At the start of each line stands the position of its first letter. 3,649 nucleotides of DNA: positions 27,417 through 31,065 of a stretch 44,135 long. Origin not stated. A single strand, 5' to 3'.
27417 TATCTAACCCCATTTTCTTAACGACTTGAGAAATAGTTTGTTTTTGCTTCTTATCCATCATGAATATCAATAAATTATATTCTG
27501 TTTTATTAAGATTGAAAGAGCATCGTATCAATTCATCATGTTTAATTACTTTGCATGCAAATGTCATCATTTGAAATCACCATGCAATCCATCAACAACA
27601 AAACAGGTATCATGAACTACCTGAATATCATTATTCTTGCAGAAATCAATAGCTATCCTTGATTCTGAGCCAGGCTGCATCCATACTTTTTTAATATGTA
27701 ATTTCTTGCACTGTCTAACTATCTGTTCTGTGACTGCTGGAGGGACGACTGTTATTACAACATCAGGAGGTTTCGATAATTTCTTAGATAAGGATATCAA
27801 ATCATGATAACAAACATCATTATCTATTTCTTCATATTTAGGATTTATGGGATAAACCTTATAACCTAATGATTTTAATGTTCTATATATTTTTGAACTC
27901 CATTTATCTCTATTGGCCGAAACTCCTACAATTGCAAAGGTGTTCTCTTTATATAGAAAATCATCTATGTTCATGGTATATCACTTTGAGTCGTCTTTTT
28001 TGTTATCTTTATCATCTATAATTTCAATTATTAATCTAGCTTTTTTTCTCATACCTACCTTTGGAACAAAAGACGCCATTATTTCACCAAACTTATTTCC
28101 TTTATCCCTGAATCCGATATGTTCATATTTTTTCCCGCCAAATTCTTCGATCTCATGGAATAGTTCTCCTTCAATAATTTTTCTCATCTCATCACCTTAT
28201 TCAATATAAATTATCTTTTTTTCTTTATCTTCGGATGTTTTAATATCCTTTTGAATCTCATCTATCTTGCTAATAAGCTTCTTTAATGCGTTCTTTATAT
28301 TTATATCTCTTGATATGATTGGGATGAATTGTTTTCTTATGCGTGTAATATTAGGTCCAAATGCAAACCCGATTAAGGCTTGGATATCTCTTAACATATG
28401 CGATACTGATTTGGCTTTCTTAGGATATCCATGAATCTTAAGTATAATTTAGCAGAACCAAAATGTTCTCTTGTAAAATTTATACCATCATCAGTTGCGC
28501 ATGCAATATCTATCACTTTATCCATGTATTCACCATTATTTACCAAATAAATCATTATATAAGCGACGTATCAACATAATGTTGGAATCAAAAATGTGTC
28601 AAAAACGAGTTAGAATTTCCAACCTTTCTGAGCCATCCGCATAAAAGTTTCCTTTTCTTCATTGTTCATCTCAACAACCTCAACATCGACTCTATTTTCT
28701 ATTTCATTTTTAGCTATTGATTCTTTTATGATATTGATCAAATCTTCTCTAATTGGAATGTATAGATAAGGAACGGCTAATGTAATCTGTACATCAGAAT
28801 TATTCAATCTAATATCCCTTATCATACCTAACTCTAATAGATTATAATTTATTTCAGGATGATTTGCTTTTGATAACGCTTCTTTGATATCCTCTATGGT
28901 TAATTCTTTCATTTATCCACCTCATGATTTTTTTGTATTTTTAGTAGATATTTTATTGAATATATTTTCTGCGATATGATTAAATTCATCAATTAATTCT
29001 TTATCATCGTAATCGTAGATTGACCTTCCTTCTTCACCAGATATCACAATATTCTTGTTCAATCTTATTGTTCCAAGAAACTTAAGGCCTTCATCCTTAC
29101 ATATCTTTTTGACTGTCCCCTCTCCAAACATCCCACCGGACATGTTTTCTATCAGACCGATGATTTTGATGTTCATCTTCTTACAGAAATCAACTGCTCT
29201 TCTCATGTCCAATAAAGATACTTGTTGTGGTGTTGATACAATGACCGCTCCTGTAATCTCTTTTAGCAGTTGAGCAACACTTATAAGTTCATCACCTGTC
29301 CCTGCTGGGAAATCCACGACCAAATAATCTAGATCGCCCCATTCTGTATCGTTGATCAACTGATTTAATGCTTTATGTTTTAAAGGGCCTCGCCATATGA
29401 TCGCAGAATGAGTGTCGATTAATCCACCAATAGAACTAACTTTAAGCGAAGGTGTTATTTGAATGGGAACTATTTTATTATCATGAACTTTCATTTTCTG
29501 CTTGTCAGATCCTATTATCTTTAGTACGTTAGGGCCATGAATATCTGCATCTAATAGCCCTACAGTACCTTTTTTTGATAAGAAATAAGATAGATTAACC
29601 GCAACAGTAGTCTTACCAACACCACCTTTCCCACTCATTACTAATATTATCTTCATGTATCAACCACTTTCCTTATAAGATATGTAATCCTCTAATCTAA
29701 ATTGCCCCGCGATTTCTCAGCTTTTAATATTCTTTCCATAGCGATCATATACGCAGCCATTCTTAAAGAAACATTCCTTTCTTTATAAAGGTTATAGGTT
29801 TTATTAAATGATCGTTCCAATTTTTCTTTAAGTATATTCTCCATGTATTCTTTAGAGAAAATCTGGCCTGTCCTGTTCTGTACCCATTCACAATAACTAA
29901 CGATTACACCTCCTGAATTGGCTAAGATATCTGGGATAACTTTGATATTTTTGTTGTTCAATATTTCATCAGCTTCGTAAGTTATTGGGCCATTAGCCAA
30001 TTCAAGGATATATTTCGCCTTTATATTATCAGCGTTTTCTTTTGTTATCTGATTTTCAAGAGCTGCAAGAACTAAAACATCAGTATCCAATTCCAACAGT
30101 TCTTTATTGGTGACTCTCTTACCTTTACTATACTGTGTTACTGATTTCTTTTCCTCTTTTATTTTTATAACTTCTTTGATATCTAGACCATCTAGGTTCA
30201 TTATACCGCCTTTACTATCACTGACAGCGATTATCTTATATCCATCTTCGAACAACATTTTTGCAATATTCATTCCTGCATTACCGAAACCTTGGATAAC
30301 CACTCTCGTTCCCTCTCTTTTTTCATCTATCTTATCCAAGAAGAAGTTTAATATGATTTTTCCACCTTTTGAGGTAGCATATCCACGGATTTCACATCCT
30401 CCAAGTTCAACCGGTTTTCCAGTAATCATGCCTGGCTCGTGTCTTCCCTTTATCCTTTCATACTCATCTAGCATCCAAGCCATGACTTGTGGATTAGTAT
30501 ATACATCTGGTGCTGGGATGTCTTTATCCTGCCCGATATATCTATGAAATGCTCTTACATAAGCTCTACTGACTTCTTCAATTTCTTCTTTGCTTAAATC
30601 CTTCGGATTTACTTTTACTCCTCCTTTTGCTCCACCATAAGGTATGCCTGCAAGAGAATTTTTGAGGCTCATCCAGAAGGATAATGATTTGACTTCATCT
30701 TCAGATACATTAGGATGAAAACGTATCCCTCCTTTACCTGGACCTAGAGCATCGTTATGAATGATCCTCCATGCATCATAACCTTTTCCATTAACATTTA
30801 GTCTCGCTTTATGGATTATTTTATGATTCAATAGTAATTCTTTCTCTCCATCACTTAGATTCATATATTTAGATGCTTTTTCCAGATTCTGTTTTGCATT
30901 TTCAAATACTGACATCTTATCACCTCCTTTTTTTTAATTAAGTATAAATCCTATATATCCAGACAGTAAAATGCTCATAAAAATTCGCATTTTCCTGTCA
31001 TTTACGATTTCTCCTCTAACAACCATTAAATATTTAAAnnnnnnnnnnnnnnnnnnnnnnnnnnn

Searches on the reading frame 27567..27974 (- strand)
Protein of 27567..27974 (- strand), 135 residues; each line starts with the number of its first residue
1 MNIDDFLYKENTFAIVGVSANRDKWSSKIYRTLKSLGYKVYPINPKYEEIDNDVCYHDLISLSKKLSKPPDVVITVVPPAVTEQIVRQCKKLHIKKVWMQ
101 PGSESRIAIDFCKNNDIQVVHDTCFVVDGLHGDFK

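Call 10: search_protein_families(library=pfam, proteins=[window:27567-27974:-], max_evalue=0.001)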
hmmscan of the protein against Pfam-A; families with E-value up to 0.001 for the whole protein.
window:27567-27974:- (135 aa): 2 families
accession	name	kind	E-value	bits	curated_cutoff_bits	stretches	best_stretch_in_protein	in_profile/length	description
PF13380.12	CoA_binding_2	-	8.1e-32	110.5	22.8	1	12-128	2-114/116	CoA binding domain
PF02629.25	CoA_binding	-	7.3e-06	27.1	22.3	1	10-99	3-93/97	CoA binding domain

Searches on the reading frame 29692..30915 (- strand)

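Call 10: search_protein_families(library=pfam, proteins=[window:29692-30915:-], max_evalue=0.001)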
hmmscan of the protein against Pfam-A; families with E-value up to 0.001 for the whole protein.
window:29692-30915:- (407 aa): 2 families
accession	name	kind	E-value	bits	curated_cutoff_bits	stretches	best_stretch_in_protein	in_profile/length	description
PF00208.27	ELFV_dehydrog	-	1.3e-71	241.6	23.4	1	172-404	1-241/241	Glutamate/Leucine/Phenylalanine/Valine dehydrogenase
PF02812.23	ELFV_dehydrog_N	-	7.1e-49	165.3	25.3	1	44-153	19-128/129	Glu/Leu/Phe/Val dehydrogenase, dimerisation domain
